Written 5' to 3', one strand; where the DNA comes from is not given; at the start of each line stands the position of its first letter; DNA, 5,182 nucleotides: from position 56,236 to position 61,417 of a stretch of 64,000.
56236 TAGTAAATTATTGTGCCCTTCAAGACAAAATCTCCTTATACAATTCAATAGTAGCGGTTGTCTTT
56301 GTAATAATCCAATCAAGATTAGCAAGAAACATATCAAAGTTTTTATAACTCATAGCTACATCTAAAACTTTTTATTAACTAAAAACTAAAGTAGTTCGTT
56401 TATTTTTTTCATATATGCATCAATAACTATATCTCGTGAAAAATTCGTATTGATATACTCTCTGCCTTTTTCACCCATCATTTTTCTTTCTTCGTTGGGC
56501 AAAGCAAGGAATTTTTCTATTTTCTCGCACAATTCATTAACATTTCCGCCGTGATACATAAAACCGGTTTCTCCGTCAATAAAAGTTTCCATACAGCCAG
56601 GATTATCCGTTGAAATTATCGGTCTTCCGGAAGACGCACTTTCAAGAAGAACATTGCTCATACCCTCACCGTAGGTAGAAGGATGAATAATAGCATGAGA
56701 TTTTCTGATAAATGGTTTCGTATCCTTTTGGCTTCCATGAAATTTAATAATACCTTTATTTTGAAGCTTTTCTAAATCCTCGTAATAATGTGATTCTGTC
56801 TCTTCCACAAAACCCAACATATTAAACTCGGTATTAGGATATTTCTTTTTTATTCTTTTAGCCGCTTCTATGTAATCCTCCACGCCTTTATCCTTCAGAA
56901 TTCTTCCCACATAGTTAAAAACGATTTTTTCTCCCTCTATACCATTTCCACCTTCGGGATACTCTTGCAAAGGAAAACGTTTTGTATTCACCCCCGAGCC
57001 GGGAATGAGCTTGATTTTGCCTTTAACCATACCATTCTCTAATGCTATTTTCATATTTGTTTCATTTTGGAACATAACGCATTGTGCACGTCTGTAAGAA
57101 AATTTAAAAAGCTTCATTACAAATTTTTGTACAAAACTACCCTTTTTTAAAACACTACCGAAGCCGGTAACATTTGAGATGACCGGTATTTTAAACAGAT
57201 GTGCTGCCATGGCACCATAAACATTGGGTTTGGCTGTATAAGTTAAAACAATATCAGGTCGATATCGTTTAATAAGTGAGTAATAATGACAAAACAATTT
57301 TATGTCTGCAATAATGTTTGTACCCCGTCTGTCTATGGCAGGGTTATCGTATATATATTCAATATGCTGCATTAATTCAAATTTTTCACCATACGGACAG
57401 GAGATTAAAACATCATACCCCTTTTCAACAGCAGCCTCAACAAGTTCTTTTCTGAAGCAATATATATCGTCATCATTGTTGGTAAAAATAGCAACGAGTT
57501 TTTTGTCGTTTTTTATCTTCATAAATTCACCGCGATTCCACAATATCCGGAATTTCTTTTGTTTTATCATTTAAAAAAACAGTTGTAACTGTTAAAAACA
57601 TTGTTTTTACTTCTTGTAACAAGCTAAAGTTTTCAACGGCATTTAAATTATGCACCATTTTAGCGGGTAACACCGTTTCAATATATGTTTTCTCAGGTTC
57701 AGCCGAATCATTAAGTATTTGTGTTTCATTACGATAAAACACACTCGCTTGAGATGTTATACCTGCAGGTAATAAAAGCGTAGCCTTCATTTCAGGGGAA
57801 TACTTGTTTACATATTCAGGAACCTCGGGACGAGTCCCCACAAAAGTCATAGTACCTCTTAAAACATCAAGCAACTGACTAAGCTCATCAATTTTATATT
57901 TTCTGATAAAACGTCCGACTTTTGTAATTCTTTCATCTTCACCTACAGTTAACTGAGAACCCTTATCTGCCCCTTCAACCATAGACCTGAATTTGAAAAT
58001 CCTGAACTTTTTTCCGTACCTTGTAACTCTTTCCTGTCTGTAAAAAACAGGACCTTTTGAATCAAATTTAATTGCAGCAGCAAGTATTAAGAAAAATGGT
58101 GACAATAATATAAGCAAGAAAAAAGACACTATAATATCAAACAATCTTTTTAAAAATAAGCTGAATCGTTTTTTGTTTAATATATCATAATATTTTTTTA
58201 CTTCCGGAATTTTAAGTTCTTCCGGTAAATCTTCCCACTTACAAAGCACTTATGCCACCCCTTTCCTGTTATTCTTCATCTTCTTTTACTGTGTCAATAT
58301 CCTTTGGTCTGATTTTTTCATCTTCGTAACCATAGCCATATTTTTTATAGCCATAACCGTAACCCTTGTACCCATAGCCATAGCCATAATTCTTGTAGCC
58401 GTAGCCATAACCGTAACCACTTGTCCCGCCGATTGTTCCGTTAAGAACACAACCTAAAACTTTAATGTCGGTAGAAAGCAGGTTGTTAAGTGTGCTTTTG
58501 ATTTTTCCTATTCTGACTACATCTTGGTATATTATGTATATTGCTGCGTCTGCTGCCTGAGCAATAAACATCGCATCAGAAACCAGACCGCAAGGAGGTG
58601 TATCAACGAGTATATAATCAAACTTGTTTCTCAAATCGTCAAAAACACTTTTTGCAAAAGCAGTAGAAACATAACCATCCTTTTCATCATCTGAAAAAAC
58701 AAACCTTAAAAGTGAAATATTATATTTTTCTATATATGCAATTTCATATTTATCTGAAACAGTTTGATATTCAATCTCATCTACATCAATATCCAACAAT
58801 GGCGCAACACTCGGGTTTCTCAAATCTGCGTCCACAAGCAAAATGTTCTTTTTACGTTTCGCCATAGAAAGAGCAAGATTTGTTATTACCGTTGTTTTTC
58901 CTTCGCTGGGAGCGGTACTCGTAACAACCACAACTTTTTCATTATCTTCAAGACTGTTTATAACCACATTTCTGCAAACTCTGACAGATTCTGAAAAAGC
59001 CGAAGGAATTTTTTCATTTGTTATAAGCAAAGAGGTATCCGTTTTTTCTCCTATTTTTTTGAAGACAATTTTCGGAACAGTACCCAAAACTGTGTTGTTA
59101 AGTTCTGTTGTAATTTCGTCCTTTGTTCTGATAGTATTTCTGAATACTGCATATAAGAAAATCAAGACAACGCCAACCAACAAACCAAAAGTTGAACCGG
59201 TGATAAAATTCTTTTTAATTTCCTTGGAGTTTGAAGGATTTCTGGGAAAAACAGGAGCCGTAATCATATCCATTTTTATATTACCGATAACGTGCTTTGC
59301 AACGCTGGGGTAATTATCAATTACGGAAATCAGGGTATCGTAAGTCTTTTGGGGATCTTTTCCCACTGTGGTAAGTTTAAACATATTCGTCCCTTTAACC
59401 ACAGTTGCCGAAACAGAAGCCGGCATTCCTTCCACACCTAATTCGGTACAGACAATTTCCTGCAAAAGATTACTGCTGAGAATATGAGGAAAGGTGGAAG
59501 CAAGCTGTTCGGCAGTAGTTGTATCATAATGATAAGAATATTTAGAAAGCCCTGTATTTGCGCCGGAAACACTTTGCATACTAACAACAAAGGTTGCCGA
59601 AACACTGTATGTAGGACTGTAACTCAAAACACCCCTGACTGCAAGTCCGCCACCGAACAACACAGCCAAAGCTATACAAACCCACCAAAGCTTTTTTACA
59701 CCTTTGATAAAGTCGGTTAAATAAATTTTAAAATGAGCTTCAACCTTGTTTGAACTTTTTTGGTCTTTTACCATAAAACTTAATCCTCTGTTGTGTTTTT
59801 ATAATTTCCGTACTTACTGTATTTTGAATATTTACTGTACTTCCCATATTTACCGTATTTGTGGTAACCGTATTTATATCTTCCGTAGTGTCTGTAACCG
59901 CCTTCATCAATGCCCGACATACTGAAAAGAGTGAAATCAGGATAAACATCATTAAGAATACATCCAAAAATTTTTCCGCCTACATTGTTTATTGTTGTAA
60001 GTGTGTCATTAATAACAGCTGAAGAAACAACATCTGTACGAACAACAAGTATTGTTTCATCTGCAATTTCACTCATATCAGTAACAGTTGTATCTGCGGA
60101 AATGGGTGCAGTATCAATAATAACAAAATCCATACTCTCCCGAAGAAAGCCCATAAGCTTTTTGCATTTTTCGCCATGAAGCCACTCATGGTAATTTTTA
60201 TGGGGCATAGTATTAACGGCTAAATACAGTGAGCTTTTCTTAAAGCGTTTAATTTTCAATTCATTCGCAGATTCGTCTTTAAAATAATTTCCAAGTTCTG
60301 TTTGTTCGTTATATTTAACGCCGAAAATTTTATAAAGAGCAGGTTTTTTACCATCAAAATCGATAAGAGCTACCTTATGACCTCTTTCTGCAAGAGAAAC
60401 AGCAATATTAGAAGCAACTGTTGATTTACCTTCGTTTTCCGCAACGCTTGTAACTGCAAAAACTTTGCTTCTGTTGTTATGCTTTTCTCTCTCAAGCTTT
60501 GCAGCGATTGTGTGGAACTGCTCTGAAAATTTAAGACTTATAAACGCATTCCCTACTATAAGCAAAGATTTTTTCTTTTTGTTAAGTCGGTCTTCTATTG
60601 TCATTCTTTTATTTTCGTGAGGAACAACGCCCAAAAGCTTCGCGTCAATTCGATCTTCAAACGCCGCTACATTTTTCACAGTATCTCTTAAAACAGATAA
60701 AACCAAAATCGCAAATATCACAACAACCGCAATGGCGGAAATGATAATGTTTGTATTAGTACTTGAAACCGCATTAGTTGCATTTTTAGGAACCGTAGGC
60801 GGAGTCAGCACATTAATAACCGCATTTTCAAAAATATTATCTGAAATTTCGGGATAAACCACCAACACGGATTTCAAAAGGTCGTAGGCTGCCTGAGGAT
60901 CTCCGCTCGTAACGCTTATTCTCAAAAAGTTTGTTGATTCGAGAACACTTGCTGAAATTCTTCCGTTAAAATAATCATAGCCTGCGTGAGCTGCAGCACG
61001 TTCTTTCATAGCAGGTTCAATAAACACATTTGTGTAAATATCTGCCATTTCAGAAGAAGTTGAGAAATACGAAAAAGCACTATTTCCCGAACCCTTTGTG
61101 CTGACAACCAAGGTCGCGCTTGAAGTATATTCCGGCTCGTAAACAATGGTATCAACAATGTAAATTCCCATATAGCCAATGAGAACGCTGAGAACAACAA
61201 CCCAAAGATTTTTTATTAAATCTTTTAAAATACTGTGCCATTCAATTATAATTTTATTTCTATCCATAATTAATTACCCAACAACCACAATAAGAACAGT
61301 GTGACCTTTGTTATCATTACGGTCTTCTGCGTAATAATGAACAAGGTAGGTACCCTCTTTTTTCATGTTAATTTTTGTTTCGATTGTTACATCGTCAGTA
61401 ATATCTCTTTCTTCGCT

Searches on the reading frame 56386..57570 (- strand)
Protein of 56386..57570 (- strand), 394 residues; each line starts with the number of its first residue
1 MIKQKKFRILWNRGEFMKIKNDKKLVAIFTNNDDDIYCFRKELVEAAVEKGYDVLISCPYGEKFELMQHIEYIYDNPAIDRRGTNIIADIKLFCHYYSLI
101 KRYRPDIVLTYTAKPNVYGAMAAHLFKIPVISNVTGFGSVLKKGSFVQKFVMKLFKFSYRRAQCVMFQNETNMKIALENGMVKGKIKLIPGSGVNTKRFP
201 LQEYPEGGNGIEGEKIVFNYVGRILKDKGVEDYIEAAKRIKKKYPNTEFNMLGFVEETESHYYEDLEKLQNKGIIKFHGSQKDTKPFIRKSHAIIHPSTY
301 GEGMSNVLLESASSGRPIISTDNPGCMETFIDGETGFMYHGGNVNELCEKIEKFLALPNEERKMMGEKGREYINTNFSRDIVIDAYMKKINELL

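Call 53: search_protein_families(library=pfam, proteins=[window:56386-57570:-], max_evalue=0.001)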
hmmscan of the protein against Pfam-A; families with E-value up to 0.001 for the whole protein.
window:56386-57570:- (394 aa): 6 families
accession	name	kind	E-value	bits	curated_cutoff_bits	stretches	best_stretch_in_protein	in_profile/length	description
PF00534.26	Glycos_transf_1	-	6.7e-32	110.8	26.4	1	209-371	9-171/172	Glycosyl transferases group 1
PF13692.12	Glyco_trans_1_4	-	2.7e-24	86.5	27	1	217-355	3-140/142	Glycosyl transferases group 1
PF13477.12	Glyco_trans_4_2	-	1.2e-11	45.4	23.4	1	32-169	7-139/139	Glycosyl transferase 4-like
PF13439.12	Glyco_transf_4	-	3.5e-09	37.4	28.5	1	42-197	10-169/170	Glycosyltransferase Family 4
PF13524.12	Glyco_trans_1_2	-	1.3e-07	32.1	25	1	280-377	36-133/144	Glycosyl transferase-like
PF13579.12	Glyco_trans_4_4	-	1.9e-07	32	29.7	1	42-190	9-156/158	Glycosyl transferase 4-like domain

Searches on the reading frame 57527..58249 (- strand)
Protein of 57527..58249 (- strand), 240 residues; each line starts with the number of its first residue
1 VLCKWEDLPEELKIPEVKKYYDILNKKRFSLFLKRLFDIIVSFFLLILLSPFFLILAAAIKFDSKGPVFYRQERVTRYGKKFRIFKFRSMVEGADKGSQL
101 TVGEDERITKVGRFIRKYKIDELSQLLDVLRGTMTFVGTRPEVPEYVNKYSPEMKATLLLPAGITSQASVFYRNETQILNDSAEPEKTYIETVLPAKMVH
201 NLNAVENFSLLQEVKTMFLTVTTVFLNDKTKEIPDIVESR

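Call 53: search_protein_families(library=pfam, proteins=[window:57527-58249:-], max_evalue=0.001)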
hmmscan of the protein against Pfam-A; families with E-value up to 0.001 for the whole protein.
window:57527-58249:- (240 aa): 1 family
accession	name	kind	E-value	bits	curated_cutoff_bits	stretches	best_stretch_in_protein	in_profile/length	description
PF02397.22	Bac_transf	-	7.4e-54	182.4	27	1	34-225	1-178/179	Bacterial sugar transferase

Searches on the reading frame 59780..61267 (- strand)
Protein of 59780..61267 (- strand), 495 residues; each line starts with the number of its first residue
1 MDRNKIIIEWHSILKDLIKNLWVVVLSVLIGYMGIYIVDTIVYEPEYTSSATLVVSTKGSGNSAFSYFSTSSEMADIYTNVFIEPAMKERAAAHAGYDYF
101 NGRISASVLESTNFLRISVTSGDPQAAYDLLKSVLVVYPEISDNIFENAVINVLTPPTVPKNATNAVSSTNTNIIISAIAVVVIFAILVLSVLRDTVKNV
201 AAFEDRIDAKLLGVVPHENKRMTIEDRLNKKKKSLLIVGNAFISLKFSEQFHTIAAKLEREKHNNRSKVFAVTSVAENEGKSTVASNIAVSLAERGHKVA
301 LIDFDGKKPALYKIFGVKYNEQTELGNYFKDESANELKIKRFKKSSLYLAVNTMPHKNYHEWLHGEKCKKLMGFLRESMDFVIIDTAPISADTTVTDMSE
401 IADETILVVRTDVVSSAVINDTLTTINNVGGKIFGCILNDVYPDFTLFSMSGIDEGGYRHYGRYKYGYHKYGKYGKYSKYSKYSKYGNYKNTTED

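Call 69: find_encoding_contigs(protein=window:59780-61267:-, flank=10000, max_places=2)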
Protein window:59780-61267:- (495 aa): no gene with exactly this product is on record in the collection.
